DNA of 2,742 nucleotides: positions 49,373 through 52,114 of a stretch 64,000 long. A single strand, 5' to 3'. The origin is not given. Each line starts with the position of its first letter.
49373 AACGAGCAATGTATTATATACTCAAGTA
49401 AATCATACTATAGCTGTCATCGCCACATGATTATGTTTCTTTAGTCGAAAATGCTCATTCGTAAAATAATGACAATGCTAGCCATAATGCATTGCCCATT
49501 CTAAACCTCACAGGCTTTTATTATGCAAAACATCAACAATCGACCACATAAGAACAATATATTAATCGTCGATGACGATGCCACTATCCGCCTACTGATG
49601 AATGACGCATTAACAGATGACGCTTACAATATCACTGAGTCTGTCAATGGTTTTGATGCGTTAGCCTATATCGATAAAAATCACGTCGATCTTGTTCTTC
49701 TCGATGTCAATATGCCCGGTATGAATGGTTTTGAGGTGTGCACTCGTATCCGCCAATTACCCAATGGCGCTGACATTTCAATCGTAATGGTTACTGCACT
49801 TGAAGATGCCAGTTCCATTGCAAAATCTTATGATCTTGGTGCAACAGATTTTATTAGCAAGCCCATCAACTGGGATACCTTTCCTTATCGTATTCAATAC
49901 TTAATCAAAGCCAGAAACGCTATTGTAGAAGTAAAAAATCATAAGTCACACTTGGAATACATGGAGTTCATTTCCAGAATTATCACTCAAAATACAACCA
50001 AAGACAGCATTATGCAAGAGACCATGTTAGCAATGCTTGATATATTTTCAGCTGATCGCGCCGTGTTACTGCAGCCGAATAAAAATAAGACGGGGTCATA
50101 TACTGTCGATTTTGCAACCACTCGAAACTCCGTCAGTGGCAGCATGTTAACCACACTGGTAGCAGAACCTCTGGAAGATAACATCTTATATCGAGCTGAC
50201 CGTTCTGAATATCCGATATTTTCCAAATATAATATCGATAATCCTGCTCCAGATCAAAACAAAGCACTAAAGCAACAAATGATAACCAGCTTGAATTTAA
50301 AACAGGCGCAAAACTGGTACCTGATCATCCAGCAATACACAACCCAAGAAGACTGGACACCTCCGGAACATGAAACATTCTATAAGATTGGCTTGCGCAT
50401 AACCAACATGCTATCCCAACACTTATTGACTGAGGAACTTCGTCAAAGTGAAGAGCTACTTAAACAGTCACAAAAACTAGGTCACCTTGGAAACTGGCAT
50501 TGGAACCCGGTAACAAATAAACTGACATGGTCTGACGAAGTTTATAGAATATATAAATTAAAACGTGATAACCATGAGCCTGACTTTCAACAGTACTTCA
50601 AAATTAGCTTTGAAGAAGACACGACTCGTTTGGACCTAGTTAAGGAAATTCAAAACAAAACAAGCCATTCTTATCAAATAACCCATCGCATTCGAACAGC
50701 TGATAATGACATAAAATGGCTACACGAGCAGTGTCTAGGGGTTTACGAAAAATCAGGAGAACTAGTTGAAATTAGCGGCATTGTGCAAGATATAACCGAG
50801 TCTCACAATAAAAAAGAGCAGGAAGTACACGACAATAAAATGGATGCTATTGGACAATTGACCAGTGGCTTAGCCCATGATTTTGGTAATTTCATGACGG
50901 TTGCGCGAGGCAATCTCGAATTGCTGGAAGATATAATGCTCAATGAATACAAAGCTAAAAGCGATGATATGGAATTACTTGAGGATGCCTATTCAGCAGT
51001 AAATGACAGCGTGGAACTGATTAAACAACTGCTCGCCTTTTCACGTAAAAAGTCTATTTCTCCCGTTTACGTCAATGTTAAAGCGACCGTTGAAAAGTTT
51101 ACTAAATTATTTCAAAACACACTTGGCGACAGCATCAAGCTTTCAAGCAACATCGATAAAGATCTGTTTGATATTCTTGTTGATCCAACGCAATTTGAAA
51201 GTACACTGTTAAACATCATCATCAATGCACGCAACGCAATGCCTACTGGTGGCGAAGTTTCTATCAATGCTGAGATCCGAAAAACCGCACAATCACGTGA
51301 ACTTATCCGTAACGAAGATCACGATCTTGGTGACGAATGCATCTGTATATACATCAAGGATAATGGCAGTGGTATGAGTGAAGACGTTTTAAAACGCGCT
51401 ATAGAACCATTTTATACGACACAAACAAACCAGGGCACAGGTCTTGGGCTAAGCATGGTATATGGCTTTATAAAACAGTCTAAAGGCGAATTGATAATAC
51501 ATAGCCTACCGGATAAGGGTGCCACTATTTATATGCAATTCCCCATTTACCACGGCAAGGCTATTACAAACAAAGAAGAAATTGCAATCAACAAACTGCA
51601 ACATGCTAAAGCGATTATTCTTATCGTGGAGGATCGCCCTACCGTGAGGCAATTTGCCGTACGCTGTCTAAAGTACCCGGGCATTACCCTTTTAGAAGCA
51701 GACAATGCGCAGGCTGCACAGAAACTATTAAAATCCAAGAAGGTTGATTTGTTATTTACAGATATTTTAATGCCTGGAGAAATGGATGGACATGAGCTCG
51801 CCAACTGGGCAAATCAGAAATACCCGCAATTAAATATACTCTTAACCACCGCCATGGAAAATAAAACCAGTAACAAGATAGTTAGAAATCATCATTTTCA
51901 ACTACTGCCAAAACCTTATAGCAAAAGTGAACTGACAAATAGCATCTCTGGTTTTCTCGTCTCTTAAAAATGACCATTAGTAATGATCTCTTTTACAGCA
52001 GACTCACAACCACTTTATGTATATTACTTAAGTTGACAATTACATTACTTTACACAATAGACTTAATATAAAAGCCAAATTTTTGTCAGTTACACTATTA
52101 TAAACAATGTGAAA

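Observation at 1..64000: Very high density of c-di-GMP and two-component genes inside a single flagellar locus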

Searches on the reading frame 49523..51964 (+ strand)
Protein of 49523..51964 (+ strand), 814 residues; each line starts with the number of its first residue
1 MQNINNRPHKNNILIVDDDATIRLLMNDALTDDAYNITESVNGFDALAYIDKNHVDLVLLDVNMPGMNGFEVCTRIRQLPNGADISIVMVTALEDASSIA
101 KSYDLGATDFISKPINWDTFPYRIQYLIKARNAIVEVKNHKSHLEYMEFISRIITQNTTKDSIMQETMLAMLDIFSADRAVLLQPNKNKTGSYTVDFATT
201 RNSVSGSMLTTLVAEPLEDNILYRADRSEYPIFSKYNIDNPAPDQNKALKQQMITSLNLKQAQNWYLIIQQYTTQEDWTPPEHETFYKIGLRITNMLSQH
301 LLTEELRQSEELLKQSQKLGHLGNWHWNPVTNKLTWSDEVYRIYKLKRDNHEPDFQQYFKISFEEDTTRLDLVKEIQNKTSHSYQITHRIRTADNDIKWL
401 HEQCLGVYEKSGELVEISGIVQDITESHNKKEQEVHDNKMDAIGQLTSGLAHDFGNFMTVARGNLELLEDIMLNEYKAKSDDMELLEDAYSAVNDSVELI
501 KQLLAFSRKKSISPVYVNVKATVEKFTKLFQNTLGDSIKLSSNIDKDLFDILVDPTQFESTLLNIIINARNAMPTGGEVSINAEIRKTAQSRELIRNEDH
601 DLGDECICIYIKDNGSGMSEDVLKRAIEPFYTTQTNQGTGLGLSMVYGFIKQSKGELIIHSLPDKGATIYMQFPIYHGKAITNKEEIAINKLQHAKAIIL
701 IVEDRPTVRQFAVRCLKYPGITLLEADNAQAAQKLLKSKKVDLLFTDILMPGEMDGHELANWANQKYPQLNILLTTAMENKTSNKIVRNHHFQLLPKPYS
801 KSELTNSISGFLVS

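Call 7: search_protein_families(library=pfam, proteins=[window:49523-51964:+], max_evalue=0.001)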
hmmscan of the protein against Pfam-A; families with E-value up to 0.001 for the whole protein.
window:49523-51964:+ (814 aa): 4 families
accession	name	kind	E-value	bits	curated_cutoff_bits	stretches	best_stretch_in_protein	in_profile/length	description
PF00072.30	Response_reg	-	2.1e-49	166.7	30.2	2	13-119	1-105/111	Response regulator receiver domain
PF02518.31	HATPase_c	-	2e-15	57.6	26.4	1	554-675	2-109/111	Histidine kinase-, DNA gyrase B-, and HSP90-like ATPase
PF08447.18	PAS_3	-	1.5e-07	32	25.6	1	334-421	2-89/89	PAS fold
PF00512.31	HisKA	-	1.7e-07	31.6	26.9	1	444-510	3-64/66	His Kinase A (phospho-acceptor) domain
